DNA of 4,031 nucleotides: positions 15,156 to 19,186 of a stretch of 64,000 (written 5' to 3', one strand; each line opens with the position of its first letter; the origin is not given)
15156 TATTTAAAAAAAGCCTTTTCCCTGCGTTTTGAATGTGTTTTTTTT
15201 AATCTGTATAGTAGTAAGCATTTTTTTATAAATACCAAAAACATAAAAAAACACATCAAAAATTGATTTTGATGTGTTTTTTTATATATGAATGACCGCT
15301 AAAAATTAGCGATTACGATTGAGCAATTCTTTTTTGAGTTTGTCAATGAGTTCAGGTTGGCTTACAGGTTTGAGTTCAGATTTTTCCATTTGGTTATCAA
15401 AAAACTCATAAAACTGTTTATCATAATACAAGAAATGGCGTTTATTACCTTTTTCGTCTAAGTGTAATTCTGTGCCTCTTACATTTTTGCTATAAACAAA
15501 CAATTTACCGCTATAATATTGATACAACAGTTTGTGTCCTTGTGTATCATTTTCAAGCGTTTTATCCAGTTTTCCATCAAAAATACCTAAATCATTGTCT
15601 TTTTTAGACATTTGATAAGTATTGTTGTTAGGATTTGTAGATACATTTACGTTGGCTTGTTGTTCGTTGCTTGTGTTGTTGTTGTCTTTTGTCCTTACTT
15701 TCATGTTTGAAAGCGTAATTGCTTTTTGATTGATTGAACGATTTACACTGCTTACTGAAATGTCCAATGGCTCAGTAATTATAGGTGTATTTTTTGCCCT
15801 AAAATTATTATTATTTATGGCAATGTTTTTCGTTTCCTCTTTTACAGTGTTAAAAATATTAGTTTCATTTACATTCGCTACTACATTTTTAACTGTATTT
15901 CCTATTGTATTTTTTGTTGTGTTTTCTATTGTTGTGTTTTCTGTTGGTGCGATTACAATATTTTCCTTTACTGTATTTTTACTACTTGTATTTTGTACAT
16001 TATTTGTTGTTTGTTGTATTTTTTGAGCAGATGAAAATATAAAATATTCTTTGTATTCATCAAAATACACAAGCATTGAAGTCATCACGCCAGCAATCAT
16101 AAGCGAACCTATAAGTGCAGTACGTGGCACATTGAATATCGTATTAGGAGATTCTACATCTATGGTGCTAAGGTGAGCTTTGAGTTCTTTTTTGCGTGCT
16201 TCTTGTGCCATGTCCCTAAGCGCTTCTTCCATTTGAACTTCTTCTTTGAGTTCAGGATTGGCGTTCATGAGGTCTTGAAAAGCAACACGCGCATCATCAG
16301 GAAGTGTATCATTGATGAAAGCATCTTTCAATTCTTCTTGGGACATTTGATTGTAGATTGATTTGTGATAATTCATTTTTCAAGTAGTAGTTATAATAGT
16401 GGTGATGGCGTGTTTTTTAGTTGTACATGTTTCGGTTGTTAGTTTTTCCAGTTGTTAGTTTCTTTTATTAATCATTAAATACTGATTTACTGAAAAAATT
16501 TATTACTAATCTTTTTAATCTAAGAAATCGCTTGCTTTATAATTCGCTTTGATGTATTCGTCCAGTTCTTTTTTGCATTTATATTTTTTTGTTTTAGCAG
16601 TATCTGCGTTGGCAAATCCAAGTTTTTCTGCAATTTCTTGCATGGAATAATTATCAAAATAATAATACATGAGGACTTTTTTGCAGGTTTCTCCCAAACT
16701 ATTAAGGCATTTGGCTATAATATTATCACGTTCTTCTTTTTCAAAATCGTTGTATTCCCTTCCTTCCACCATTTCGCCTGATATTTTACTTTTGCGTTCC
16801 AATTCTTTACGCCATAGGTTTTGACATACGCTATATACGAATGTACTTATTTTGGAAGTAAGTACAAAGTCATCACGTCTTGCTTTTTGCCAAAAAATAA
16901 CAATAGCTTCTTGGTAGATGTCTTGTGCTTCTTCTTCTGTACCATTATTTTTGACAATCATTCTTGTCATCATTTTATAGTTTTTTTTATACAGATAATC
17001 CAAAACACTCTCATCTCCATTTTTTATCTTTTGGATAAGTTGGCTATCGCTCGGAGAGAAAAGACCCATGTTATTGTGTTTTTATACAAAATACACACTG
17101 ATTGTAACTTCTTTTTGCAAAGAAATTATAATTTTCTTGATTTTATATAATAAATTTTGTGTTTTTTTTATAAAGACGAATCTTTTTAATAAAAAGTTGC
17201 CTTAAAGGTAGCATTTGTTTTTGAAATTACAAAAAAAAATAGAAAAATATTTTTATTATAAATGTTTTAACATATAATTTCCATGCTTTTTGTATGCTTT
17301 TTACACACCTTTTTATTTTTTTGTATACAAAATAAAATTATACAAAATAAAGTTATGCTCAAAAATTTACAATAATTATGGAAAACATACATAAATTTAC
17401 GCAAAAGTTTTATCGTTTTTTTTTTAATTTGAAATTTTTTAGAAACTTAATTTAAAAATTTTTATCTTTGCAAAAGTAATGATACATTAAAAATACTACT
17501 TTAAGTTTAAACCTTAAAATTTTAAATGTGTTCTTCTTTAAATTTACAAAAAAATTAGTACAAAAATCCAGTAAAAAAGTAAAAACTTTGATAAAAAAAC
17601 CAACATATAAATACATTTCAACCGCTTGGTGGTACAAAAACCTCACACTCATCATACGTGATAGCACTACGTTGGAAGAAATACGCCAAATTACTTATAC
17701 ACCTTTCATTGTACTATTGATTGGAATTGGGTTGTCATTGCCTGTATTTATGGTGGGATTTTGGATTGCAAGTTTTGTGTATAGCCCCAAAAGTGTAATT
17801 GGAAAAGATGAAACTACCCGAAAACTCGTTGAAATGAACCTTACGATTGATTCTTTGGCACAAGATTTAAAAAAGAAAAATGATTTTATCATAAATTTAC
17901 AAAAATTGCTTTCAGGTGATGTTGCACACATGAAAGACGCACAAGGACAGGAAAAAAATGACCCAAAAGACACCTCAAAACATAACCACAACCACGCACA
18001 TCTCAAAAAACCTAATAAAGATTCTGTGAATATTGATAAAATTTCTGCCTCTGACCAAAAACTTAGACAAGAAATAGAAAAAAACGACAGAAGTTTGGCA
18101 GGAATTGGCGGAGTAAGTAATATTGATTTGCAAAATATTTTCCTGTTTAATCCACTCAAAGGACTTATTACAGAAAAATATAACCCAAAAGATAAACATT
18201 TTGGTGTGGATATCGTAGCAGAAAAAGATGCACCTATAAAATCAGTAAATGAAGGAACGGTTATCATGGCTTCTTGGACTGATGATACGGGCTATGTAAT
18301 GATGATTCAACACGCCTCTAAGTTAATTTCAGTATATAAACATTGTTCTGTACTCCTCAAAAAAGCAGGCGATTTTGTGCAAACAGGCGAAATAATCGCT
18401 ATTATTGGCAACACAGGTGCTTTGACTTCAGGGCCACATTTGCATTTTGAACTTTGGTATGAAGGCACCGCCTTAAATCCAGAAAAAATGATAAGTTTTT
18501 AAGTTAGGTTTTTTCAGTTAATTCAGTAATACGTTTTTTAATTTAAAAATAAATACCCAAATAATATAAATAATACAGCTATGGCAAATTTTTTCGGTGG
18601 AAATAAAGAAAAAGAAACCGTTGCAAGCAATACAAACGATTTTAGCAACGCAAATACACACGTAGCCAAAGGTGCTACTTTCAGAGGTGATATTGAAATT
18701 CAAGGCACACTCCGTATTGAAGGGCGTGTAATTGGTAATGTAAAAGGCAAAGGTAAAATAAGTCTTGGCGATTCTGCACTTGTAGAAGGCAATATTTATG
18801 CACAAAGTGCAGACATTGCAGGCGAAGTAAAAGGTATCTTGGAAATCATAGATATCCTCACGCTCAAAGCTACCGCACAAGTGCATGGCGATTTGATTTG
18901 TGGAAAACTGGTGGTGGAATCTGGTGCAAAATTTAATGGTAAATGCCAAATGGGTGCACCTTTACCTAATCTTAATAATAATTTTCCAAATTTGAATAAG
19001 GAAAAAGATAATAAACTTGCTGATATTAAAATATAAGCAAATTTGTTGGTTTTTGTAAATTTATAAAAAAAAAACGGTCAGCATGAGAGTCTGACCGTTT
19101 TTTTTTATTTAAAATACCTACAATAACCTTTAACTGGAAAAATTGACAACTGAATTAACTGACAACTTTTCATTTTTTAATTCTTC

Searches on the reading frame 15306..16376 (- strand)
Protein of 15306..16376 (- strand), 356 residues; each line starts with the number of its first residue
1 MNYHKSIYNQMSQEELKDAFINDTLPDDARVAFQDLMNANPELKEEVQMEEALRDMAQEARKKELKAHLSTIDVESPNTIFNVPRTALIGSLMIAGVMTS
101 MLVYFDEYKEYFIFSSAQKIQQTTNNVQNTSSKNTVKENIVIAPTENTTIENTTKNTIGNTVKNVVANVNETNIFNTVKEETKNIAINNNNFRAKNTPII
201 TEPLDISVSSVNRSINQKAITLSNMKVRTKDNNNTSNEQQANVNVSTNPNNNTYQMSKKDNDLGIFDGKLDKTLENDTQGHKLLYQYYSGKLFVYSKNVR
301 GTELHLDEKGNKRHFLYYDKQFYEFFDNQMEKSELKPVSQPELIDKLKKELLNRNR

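Call 62: find_encoding_contigs(protein=window:15306-16376:-, flank=3000, max_places=6)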
Protein window:15306-16376:- (356 aa): 1 contig read that carries it; 1 place shown.
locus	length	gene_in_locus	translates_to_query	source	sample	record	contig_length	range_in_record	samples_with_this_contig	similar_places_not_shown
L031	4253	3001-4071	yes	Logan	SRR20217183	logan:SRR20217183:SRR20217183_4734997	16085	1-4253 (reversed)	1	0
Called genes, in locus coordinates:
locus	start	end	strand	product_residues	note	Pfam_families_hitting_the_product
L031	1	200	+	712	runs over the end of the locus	PF07676:PD40 (faint), PF00691:OmpA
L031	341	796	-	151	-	PF04519:Bactofilin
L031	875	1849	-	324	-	PF01551:Peptidase_M23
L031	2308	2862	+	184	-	PF07638:Sigma70_ECF (faint), PF04542:Sigma70_r2 (weak), PF08281:Sigma70_r4_2 (weak)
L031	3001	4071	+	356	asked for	-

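Call 79: search_protein_families(library=pfam, max_evalue=0.00001, proteins=[window:15306-16376:-])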
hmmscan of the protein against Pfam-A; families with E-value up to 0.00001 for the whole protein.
window:15306-16376:- (356 aa): 0 families

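Call 83: search_protein_families(library=pfam, max_evalue=0.00001, proteins=[window:15306-16376:-])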
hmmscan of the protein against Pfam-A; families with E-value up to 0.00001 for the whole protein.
window:15306-16376:- (356 aa): 0 families

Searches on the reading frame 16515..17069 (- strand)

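Call 79: search_protein_families(library=pfam, max_evalue=0.00001, proteins=[window:16515-17069:-])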
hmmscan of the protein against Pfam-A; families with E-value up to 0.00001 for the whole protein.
window:16515-17069:- (184 aa): 3 families
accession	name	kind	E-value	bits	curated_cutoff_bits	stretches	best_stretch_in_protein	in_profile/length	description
PF07638.17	Sigma70_ECF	-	9.2e-07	29.4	21.1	0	9-159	5-170/185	ECF sigma factor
PF08281.18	Sigma70_r4_2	-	1.5e-06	28.2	25.7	1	117-151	3-37/54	Sigma-70, region 4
PF04542.20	Sigma70_r2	-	9.2e-06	25.8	24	0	26-95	1-70/71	Sigma-70 region 2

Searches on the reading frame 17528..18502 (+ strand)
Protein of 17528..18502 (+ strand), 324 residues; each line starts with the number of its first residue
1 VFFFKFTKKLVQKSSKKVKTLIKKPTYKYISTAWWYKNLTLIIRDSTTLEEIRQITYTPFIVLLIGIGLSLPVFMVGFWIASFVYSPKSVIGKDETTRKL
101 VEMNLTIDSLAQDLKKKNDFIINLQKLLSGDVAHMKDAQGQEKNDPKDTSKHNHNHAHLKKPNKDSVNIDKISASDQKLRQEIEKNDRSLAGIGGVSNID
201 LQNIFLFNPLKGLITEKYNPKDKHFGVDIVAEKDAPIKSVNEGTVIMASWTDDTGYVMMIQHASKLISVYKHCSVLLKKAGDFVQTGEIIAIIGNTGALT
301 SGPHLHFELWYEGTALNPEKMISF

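Call 79: search_protein_families(library=pfam, max_evalue=0.00001, proteins=[window:17528-18502:+])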
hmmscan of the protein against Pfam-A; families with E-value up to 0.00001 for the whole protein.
window:17528-18502:+ (324 aa): 1 family
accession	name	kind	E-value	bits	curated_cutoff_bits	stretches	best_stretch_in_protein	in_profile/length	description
PF01551.29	Peptidase_M23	-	8.5e-27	93.6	28.7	1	223-318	2-96/96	Peptidase family M23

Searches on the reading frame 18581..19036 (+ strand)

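Call 79: search_protein_families(library=pfam, max_evalue=0.00001, proteins=[window:18581-19036:+])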
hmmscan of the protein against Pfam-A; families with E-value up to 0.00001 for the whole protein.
window:18581-19036:+ (151 aa): 1 family
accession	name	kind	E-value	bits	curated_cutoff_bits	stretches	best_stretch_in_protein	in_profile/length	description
PF04519.19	Bactofilin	-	3e-25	88.7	27.9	1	27-123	2-98/98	Polymer-forming cytoskeletal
